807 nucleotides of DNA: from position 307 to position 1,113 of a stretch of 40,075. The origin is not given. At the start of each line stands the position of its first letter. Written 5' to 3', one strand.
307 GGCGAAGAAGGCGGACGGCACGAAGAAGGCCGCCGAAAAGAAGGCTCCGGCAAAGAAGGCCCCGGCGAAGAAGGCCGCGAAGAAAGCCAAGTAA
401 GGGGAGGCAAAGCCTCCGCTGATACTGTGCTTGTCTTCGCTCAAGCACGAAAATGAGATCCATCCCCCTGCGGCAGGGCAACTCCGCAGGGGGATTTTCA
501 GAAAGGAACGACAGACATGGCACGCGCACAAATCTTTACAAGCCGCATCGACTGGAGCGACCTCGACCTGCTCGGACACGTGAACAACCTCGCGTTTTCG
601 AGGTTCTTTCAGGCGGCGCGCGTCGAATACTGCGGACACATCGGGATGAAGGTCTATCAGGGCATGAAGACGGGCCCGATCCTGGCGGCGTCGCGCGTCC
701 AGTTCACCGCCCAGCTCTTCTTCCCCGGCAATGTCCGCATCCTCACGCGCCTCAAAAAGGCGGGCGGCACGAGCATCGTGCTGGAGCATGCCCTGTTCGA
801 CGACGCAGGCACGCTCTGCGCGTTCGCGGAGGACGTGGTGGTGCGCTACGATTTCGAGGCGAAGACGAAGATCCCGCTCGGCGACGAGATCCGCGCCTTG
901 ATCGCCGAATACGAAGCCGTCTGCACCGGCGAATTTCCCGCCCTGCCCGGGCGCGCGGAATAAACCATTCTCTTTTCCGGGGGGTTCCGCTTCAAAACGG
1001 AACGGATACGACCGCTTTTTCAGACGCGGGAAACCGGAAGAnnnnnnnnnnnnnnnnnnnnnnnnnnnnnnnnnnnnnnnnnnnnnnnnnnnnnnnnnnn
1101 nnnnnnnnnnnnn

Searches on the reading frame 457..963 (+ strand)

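Call 100: search_protein_families(library=pfam, proteins=[window:457-963:+], max_evalue=0.01)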
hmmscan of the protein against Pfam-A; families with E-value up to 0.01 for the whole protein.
window:457-963:+ (168 aa): 2 families
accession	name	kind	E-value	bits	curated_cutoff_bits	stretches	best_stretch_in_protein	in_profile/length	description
PF13279.12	4HBT_2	-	3.5e-18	66.7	25.5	1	32-147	2-120/122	Thioesterase-like superfamily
PF03061.28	4HBT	-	6.9e-06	26.7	20.6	1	40-122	2-79/79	Thioesterase superfamily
